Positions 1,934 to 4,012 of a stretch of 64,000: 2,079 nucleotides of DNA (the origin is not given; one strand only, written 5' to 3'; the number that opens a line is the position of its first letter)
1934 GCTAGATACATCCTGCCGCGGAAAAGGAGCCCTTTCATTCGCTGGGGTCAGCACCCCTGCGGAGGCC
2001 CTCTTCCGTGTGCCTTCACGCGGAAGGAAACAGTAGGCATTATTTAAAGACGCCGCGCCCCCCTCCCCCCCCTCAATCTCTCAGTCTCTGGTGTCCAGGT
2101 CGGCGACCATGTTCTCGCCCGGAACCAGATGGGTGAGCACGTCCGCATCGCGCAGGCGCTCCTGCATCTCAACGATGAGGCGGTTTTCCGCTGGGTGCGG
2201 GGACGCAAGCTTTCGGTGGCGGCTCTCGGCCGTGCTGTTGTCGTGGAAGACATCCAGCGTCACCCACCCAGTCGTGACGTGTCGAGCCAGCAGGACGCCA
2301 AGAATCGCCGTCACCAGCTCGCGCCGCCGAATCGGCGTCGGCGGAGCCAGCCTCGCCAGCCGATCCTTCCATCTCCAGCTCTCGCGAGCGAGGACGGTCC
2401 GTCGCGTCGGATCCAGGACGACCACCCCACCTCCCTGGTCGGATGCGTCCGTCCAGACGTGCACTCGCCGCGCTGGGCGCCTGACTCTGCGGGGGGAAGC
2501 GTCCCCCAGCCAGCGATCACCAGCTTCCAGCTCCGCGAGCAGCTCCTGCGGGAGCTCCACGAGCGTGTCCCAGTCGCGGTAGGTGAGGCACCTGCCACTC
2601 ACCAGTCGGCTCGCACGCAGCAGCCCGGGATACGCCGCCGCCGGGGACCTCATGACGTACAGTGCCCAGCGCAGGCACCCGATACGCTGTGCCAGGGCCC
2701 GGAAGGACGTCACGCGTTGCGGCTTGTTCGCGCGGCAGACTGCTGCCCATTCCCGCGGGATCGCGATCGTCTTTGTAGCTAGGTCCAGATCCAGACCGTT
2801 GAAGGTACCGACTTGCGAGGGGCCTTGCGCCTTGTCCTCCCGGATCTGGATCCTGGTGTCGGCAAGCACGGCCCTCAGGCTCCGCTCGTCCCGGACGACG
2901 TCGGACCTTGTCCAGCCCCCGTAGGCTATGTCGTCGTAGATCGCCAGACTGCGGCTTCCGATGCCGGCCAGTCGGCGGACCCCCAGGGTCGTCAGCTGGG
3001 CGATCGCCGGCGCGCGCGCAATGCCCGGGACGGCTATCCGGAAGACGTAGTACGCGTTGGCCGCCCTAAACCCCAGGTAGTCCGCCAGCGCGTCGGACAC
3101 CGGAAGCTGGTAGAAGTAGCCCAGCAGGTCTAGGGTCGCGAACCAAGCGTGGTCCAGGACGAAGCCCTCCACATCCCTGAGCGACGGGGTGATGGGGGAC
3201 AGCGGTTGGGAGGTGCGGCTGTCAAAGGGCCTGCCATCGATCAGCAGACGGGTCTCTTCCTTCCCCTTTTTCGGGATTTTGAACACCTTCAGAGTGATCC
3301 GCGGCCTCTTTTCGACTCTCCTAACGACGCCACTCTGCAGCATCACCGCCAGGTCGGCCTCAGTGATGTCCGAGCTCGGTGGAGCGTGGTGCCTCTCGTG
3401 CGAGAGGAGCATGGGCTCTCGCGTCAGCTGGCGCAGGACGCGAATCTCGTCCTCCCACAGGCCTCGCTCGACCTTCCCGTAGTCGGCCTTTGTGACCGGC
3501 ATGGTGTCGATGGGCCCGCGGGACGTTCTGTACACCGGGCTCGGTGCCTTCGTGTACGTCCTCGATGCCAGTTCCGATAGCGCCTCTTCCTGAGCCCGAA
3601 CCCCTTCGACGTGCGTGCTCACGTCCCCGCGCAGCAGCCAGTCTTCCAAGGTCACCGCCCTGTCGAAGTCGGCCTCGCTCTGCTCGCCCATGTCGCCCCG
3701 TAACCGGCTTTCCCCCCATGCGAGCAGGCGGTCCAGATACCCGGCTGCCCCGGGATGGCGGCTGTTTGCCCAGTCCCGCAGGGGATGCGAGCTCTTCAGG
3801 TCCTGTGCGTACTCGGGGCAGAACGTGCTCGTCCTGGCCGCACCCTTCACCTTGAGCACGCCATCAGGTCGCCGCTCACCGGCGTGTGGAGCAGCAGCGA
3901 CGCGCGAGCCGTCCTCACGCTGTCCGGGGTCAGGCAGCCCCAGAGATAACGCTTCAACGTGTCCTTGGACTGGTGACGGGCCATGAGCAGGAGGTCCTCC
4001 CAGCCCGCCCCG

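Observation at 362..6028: VIPER-like DIRS retrotransposon with split SIRE-like ends, next to a unit that uses the same ends around a 95-bp tandem array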

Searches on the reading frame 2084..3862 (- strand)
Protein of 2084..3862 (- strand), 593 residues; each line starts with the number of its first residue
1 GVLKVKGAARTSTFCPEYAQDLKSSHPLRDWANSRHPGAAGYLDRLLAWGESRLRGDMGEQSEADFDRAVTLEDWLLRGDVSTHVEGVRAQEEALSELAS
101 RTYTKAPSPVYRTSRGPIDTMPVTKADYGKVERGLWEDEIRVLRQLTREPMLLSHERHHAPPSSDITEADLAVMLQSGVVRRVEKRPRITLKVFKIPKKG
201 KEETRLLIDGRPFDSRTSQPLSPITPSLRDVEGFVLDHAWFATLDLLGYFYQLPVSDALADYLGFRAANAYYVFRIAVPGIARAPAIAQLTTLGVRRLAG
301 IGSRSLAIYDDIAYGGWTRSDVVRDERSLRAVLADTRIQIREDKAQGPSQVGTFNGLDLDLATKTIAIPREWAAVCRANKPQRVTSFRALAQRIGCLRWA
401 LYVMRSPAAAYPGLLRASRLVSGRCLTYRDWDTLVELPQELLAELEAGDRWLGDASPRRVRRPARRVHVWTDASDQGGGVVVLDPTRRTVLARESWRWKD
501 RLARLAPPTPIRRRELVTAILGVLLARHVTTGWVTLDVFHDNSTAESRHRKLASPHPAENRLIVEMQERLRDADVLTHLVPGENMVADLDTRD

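Call 10: find_homologous_proteins(query=window:2084-3862:-)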
Query window:2084-3862:- (593 aa): 5 proteins with E <= 0.001 among 8000 candidates.
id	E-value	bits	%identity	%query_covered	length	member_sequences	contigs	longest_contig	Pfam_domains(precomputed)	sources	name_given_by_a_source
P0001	0.0e+0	1197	100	90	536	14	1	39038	-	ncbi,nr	ncbi:putative enzymatic polyprotein [Diplonema papillatum]|nr:putative enzymatic polyprotein [Diplon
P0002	4.2e-298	1008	84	90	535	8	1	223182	PF00078.33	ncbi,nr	ncbi:putative enzymatic polyprotein [Diplonema papillatum]|nr:putative enzymatic polyprotein [Diplon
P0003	6.8e-281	951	79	90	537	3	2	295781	-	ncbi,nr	ncbi:putative enzymatic polyprotein [Diplonema papillatum]|nr:putative enzymatic polyprotein [Diplon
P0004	3.2e-173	596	68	49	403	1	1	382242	-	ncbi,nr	ncbi:hypothetical protein DIPPA_32520 [Diplonema papillatum]|nr:hypothetical protein DIPPA_32520 [Di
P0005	1.0e-124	436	43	99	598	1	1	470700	-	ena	-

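Call 13: find_encoding_contigs(protein=P0001, flank=8000, max_places=10)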
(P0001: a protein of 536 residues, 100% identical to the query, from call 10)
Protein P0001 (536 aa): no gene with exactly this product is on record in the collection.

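Call 16: find_encoding_contigs(protein=P0002, flank=8000, max_places=10)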
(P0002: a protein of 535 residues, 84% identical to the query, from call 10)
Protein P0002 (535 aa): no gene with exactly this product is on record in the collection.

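Call 17: find_encoding_contigs(protein=P0003, flank=8000, max_places=10)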
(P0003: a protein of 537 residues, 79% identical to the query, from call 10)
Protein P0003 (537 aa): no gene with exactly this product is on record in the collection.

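Call 18: find_encoding_contigs(protein=P0005, flank=10000, max_places=10)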
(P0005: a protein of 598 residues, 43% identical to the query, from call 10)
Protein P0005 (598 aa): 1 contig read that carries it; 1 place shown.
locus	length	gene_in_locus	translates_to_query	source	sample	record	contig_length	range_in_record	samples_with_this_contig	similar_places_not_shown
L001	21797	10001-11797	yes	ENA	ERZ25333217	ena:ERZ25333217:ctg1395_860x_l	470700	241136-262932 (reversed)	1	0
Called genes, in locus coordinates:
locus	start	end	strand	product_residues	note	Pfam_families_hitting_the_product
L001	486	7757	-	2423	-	-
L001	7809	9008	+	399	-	PF18044:zf-CCCH_4 (weak), PF18345:zf_CCCH_4 (weak), PF25585:zf-CCCH_DUS3L (faint)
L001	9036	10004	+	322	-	-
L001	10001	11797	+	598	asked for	-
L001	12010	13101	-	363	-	-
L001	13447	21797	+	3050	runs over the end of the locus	-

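Call 40: search_protein_representatives(alignment_id=A1)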
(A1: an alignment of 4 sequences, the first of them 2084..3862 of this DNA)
Query: 4 sequences, 583 profile positions. Proteins with E-value up to 0.001 (for the whole library): 7733; up to 1e-10: 566; up to 1e-30: 17. The best 150 are listed.
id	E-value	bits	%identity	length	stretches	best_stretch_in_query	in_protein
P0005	0.0e+00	1026.0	-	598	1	1-583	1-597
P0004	9.2e-183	625.4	-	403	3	295-449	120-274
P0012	6.7e-133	460.7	-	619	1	1-582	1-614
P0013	5.3e-111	388.4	-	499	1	11-488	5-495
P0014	3.6e-104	365.8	-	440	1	164-583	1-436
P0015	1.3e-81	291.3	-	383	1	46-392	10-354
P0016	7.8e-69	249.2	-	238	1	128-298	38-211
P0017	4.4e-59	217.0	-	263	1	148-363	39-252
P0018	1.9e-58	214.8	-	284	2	118-315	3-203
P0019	3.7e-55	204.0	-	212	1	253-383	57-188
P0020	6.6e-42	160.3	-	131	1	396-483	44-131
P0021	1.2e-37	146.1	-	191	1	260-387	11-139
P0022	4.3e-36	141.1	-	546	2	167-276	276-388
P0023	2.3e-35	138.7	-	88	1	49-134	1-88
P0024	1.9e-33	132.3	-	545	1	93-466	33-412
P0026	2.1e-31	125.6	-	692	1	98-582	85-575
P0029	2.1e-28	115.7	-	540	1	98-472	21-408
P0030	4.9e-28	114.4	-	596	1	152-581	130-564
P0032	6.7e-27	110.7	-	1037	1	105-474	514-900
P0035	4.1e-26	108.1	-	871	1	139-582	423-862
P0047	5.5e-24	101.1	-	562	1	96-469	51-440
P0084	8.1e-20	87.3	-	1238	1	159-468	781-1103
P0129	1.6e-17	79.7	-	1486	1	215-579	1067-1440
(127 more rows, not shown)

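Call 41: list_cluster_members(proteins=[P0012, P0013, P0014, P0022, P0024, P0026, P0029, P0030, P0032, P0035])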
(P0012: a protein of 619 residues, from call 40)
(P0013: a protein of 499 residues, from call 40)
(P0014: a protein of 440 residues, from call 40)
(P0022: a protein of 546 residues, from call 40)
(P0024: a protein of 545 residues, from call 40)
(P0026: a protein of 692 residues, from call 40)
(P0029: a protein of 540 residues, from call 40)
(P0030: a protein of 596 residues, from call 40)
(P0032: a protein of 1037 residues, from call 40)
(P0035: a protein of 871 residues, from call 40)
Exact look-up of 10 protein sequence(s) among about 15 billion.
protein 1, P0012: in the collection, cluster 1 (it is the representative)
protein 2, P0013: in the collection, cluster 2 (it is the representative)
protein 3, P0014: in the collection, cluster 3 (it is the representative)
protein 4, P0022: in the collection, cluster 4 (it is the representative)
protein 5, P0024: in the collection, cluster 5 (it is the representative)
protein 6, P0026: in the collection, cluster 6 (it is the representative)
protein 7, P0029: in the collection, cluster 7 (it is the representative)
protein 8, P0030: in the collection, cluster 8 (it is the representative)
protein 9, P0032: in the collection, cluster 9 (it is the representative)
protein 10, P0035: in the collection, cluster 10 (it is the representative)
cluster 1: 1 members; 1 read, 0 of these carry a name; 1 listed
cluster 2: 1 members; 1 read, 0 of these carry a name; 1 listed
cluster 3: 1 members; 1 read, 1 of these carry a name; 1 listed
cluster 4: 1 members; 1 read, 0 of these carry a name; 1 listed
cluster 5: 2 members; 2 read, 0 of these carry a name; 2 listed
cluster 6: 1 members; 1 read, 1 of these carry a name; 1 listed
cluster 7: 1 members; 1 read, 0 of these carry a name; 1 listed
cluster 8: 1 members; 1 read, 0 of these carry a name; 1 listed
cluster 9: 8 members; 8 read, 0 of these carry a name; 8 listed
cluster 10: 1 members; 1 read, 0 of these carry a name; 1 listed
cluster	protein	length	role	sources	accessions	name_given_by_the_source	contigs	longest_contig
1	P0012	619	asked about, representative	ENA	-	-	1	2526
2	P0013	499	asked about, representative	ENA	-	-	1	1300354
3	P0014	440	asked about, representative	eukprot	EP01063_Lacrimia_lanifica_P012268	TRINITY_DN1887_c1_g1_i4.p1 TRINITY_DN1887_c1_g1~~TRINITY_DN1887_c1_g1_i4.p1 ORF ...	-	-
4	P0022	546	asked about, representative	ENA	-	-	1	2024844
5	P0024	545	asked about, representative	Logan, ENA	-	-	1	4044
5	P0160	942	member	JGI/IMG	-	-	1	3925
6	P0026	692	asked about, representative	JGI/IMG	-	hypothetical protein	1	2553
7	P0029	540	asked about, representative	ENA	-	-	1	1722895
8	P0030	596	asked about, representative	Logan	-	-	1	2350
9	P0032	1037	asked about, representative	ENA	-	-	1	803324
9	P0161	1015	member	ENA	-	-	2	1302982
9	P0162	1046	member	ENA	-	-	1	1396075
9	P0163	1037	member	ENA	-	-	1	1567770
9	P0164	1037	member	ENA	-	-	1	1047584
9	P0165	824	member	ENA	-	-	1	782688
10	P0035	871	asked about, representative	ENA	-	-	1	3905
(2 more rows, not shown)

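Call 65: find_encoding_contigs(protein=P0013, flank=8000, max_places=4)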
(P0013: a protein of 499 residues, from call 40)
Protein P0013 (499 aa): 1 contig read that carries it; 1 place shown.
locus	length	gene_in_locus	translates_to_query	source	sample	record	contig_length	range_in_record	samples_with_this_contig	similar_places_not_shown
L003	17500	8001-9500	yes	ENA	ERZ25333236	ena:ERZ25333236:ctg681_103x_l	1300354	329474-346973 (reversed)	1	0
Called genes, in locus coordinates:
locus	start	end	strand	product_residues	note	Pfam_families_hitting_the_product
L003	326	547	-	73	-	-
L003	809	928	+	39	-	-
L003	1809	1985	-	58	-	-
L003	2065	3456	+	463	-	PF13306:LRR_5, PF12799:LRR_4 (faint)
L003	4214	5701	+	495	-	-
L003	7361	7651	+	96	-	-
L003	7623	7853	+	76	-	-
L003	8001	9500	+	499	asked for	-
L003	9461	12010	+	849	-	-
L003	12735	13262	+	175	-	-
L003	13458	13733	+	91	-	-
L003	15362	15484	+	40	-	-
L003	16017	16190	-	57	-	-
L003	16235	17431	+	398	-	PF23952:LRR_EndoS (faint), PF13306:LRR_5, PF13855:LRR_8 (faint), PF13306:LRR_5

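Call 66: find_encoding_contigs(protein=P0022, flank=8000, max_places=3)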
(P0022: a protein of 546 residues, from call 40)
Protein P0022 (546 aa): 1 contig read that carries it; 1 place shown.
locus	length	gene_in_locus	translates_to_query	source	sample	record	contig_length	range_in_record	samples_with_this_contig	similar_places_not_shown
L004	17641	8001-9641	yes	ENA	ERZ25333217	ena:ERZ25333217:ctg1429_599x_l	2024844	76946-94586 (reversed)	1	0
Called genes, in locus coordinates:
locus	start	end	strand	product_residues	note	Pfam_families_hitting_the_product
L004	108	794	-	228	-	-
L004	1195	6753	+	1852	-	-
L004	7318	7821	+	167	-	-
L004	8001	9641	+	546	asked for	-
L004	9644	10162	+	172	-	-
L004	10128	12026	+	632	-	PF01401:Peptidase_M2 (faint), PF01432:Peptidase_M3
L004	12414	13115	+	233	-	-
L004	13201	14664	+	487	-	PF04515:Choline_transpo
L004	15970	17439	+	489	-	PF13857:Ank_5 (faint), PF12796:Ank_2, PF13606:Ank_3 (faint), PF13637:Ank_4 (faint), PF00023:Ank (weak), PF12796:Ank_2 (weak)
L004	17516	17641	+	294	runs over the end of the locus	-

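Call 69: find_homologous_proteins(query=L004:10128-12023:+, max_evalue=1e-20)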
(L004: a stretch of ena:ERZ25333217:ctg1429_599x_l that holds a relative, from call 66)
Query L004:10128-12023:+ (632 aa): 1743 proteins with E <= 1e-20 among 8000 candidates; the best 120 are listed.
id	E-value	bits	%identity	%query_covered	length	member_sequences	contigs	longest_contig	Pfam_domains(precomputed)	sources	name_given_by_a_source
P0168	0.0e+0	1459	100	100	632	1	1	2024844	PF01432.27,PF01401.25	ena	-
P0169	2.8e-295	999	78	87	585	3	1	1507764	PF01432.27,PF01401.25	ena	-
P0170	5.7e-263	892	63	99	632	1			PF01432.27,PF01401.25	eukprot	eukprot:TRINITY_DN22630_c0_g1_i1.p1 TRINITY_DN22630_c0_g1~~TRINITY_DN22630_c0_g1_i1.p1 ORF type:comp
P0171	5.9e-255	865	61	99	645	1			PF01432.27,PF01401.25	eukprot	eukprot:TRINITY_DN1878_c0_g1_i1.p1 TRINITY_DN1878_c0_g1~~TRINITY_DN1878_c0_g1_i1.p1 ORF type:complet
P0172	3.8e-248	843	59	99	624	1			PF01432.27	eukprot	eukprot:TRINITY_DN22889_c0_g1_i1.p1 TRINITY_DN22889_c0_g1~~TRINITY_DN22889_c0_g1_i1.p1 ORF type:comp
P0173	8.8e-245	832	59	99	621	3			PF01432.27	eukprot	eukprot:TRINITY_DN405_c0_g1_i1.p1 TRINITY_DN405_c0_g1~~TRINITY_DN405_c0_g1_i1.p1 ORF type:complete l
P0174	1.3e-231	788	56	99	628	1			PF01432.27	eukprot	eukprot:TRINITY_DN183_c3_g1_i1.p1 TRINITY_DN183_c3_g1~~TRINITY_DN183_c3_g1_i1.p1 ORF type:complete l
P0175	1.1e-229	782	55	99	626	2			PF01432.27,PF01401.25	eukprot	eukprot:TRINITY_DN1912_c0_g1_i1.p1 TRINITY_DN1912_c0_g1~~TRINITY_DN1912_c0_g1_i1.p1 ORF type:complet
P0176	2.0e-225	768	59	87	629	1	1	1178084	PF01432.27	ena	-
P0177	9.9e-224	762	54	99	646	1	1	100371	PF01432.27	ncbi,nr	ncbi:Oligopeptidase A [Diplonema papillatum]|nr:Oligopeptidase A [Diplonema papillatum]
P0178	1.2e-221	755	54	99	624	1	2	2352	PF01432.27,PF01401.25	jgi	-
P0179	9.0e-221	752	54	99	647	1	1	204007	PF01432.27,PF01401.25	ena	-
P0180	4.6e-217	740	55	100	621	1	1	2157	PF01432.27,PF01401.25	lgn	-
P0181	5.7e-214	730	53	99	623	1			PF01432.27,PF01401.25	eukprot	eukprot:CAMPEP_0202900574 /NCGR_PEP_ID=MMETSP1392-20130828/11915_1 /ASSEMBLY_ACC=CAM_ASM_000868 /TAX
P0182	2.3e-210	718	55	99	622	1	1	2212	PF01432.27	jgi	-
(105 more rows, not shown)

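Call 70: list_cluster_members(proteins=[P0170, P0171, P0172, P0173, P0174, P0175, P0084, P0129, P0047, P0015])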
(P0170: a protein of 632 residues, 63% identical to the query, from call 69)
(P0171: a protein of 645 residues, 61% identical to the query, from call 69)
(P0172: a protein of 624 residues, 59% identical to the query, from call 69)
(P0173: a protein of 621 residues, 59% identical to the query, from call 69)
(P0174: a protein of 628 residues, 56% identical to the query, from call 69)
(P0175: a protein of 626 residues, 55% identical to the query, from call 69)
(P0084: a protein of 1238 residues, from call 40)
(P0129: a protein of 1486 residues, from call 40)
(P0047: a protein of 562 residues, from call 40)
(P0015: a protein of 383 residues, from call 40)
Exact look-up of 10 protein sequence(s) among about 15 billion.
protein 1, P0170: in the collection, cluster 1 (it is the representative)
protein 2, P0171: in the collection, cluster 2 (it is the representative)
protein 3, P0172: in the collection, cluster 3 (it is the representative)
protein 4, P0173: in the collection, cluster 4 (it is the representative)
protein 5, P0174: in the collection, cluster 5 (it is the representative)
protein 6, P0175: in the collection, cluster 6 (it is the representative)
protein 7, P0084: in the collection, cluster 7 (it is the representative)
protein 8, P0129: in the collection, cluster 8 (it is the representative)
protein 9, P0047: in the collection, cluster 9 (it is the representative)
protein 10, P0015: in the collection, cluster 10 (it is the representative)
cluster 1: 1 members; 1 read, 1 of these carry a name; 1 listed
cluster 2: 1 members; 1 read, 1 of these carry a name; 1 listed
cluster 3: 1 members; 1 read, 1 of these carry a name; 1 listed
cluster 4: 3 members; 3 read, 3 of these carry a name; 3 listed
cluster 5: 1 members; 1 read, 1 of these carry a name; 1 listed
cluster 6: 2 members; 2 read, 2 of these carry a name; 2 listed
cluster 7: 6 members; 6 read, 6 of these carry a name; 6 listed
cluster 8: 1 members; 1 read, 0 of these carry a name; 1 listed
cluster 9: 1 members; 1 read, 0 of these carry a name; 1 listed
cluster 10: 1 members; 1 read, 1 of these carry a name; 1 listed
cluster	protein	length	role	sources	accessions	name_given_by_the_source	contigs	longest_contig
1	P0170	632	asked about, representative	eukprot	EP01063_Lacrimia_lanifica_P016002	TRINITY_DN22630_c0_g1_i1.p1 TRINITY_DN22630_c0_g1~~TRINITY_DN22630_c0_g1_i1.p1 ORF ...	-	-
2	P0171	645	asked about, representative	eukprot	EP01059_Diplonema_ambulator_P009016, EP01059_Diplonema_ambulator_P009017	TRINITY_DN1878_c0_g1_i1.p1 TRINITY_DN1878_c0_g1~~TRINITY_DN1878_c0_g1_i1.p1 ORF ...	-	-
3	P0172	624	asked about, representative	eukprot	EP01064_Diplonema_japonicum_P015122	TRINITY_DN22889_c0_g1_i1.p1 TRINITY_DN22889_c0_g1~~TRINITY_DN22889_c0_g1_i1.p1 ORF ...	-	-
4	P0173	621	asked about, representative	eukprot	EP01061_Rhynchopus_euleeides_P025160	TRINITY_DN405_c0_g1_i1.p1 TRINITY_DN405_c0_g1~~TRINITY_DN405_c0_g1_i1.p1 ORF ...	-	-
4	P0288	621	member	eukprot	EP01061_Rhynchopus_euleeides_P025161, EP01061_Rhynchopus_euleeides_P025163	TRINITY_DN405_c0_g1_i2.p1 TRINITY_DN405_c0_g1~~TRINITY_DN405_c0_g1_i2.p1 ORF ...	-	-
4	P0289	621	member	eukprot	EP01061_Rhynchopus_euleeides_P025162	TRINITY_DN405_c0_g1_i4.p1 TRINITY_DN405_c0_g1~~TRINITY_DN405_c0_g1_i4.p1 ORF ...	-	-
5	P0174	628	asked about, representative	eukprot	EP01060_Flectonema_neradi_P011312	TRINITY_DN183_c3_g1_i1.p1 TRINITY_DN183_c3_g1~~TRINITY_DN183_c3_g1_i1.p1 ORF ...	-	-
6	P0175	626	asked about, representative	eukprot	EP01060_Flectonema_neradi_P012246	TRINITY_DN1912_c0_g1_i1.p1 TRINITY_DN1912_c0_g1~~TRINITY_DN1912_c0_g1_i1.p1 ORF ...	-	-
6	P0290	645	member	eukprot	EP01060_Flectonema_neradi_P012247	TRINITY_DN1912_c0_g1_i2.p1 TRINITY_DN1912_c0_g1~~TRINITY_DN1912_c0_g1_i2.p1 ORF ...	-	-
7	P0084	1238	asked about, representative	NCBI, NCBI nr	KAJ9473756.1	Gag-Pro-Pol polyprotein [Diplonema papillatum]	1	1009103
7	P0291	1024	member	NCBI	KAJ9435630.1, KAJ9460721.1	Gag-Pol polyprotein, partial [Diplonema papillatum]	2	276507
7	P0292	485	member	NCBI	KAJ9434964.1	hypothetical protein DIPPA_30988, partial [Diplonema papillatum]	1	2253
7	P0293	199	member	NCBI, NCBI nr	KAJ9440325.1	hypothetical protein DIPPA_05766 [Diplonema papillatum]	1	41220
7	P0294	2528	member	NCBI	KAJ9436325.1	hypothetical protein DIPPA_17616, partial [Diplonema papillatum]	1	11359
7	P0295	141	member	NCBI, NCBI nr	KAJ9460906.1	hypothetical protein DIPPA_21747 [Diplonema papillatum]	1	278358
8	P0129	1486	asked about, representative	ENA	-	-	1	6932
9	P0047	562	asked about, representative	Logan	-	-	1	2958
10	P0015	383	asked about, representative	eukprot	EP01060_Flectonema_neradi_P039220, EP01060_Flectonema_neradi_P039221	TRINITY_DN854_c0_g1_i1.p1 TRINITY_DN854_c0_g1~~TRINITY_DN854_c0_g1_i1.p1 ORF ...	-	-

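Call 71: find_related_loci(query=A1, collection=metagenome_contigs, flank=8000)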
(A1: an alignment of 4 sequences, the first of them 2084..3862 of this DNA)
Query A1 (593 aa) in metagenome_contigs; peptide patterns used: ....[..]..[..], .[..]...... (x = any residue, [..] = any of these).
119 stretches matched a pattern, but none encodes a relative of the query by tblastn (E <= 1e-3).

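Call 81: search_solved_structures(query=A1, max_evalue=0.01)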
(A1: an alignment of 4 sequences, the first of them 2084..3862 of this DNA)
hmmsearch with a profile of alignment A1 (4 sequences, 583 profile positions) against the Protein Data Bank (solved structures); distinct sequences matched with E-value up to 0.01: 3.
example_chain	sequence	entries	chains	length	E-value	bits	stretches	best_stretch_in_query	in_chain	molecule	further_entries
4ol8_A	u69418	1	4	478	6.2e-05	24.9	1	180-349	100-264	Reverse transcriptase/ribonuclease H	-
7q5b_A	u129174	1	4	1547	0.00047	22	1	180-348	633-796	Transposon Ty3-G Gag-Pol polyprotein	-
1mu2_B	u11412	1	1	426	0.0073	18.1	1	179-285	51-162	HIV-2 RT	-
